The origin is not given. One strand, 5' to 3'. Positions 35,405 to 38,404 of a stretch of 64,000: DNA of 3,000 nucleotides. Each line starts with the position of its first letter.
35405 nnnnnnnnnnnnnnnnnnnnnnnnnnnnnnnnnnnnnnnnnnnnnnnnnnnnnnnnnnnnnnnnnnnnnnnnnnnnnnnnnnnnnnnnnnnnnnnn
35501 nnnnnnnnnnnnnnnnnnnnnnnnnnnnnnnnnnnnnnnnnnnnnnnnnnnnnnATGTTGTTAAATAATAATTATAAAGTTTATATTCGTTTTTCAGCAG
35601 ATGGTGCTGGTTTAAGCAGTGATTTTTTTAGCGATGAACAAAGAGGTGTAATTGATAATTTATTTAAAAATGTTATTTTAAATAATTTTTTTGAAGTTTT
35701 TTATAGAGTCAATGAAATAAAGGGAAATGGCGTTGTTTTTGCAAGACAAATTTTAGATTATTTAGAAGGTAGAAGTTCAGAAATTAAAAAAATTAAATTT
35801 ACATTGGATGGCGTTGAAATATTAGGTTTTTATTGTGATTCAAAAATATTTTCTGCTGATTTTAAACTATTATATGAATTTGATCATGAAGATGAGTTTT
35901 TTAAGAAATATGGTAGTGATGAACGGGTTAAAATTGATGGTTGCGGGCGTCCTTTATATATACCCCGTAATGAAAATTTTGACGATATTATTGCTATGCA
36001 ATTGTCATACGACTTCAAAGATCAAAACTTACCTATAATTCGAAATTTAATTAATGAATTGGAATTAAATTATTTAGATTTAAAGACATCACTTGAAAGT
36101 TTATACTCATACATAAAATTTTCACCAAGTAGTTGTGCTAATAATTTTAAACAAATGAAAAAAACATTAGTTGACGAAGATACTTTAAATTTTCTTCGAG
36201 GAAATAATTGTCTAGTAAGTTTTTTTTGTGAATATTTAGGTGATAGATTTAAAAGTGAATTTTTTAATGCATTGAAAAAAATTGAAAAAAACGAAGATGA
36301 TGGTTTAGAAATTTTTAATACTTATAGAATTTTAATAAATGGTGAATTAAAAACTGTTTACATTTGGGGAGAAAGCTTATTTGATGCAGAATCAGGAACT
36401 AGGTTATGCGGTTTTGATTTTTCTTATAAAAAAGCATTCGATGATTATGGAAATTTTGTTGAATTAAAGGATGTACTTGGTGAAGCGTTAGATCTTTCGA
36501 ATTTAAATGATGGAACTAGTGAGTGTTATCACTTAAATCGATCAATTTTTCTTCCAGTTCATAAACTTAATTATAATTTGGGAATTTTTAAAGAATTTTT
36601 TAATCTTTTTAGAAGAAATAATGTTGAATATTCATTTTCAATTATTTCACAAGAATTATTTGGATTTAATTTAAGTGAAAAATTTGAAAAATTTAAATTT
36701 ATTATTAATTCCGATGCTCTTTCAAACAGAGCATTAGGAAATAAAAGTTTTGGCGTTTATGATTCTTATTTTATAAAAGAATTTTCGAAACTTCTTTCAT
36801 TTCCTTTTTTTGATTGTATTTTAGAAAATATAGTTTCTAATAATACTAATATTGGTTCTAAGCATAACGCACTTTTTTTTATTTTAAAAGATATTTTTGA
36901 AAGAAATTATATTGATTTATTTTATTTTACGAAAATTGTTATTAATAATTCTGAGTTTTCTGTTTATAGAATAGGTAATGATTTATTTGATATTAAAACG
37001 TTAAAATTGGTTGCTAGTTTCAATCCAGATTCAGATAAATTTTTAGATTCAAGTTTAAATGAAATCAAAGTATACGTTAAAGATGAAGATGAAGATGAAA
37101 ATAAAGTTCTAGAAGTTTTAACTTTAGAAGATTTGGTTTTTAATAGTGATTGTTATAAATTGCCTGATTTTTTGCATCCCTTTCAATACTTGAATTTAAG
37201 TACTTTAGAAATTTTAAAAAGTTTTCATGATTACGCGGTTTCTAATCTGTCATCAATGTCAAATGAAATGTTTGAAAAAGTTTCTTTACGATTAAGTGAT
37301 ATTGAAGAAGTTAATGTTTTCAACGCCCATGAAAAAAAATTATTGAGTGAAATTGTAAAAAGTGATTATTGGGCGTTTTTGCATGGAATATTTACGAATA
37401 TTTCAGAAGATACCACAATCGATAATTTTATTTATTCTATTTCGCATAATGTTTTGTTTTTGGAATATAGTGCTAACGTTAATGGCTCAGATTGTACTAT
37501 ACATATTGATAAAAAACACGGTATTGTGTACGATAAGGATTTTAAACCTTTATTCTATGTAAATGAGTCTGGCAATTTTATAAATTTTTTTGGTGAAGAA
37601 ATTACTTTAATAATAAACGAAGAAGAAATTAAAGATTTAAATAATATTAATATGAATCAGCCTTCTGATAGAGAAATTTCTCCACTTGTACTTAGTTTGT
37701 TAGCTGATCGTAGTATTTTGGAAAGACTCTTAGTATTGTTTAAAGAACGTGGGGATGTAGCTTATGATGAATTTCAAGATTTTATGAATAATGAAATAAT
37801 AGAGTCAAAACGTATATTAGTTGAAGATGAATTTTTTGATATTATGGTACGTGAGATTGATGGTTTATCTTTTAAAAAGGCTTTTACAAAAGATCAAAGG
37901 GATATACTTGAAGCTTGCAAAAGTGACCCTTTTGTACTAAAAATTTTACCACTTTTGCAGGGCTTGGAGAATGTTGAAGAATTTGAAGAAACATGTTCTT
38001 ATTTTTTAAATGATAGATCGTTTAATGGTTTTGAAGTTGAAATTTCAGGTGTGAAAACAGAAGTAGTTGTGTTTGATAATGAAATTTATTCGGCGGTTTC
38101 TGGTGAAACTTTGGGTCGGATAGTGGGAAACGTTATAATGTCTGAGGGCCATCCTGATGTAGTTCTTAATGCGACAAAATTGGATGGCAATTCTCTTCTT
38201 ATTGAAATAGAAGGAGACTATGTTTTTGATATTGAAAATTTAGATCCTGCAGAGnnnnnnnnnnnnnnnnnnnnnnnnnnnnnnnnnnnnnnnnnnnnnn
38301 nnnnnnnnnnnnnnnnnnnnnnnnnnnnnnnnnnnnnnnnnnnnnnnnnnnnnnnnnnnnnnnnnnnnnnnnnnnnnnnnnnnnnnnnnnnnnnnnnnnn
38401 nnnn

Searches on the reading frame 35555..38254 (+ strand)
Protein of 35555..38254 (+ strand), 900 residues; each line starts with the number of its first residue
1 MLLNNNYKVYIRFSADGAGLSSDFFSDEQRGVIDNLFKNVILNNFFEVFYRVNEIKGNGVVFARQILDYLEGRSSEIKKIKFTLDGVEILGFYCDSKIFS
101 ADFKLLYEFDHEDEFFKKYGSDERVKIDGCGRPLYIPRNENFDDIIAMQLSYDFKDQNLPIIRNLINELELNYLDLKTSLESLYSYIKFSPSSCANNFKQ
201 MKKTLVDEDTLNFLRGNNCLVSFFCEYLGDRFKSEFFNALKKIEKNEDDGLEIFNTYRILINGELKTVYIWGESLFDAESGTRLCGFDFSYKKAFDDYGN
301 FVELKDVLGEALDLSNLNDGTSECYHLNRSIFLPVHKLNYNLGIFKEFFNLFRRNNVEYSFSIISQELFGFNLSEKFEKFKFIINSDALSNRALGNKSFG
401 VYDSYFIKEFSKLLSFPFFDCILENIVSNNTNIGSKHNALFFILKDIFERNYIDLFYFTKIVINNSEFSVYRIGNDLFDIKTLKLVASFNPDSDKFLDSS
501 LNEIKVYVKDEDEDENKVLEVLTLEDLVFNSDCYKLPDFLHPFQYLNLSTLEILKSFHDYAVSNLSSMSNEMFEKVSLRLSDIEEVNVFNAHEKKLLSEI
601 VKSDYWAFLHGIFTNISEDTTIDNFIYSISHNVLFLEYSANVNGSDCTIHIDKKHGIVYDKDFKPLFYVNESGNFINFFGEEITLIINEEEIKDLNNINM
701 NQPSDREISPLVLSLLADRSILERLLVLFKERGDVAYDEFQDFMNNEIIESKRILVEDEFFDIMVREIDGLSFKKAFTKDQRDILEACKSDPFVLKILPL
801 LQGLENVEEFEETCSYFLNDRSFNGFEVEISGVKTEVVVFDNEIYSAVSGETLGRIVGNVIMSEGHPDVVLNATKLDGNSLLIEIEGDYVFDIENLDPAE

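Call 51: predict_structure(protein=window:35555-38254:+)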
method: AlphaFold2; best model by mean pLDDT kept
length: 900 residues; sequences in the alignment: 1
mean_pLDDT: 32.7   pTM: 0.20
mean pLDDT of the five models: 32.7, 28.4, 25.7, 25.4, 24.6
residues with pLDDT >= 90: 0; 70-90: 0; 50-70: 7; < 50: 893
segments of 3 or more residues with pLDDT < 50: 1-777, 780-785, 787-804, 809-811, 813-900
pLDDT, mean of each block of 10 residues (from residue 1): 28 32 41 41 32 32 41 37 28 23 24 31 32 31 29 29 32 30 29 31 32 32 31 38 40 33 25 26 26 32 32 32 29 28 37 33 27 26 24 23 27 30 28 29 32 27 29 29 27 29 35 36 34 31 29 35 34 31 27 32 34 32 31 24 27 36 37 33 27 31 31 34 39 39 38 31 35 42 46 40 48 46 33 33 39 41 40 43 41 37
secondary structure, 60 per line:
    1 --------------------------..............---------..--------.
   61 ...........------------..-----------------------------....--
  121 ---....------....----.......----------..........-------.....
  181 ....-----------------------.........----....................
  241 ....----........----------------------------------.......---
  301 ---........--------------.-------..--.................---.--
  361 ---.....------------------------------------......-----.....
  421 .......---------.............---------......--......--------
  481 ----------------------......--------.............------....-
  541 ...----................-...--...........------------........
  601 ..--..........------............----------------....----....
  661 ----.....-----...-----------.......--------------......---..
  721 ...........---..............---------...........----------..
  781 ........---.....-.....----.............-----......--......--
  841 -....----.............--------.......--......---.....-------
elements in order (helices of 4 or more, strands of 3 or more residues): H27-40 H60-71 H115-118 E124-127 E134-137 H142-148 H159-168 H176-184 H208-216 H221-244 H249-256 H291-297 H304-311 H338-354 H405-410 H416-427 H437-449 E459-464 E467-472 E503-508 E517-523 H524-529 H536-539 H548-563 H570-580 H593-602 H605-614 H621-632 E649-652 E657-660 E665-669 E675-677 H689-695 H710-715 H719-731 H735-748 H758-768 H779-788 H792-796 H798-802 H807-819 E825-830 E833-838 H842-845 H850-862 E871-877 E880-885 E889-893
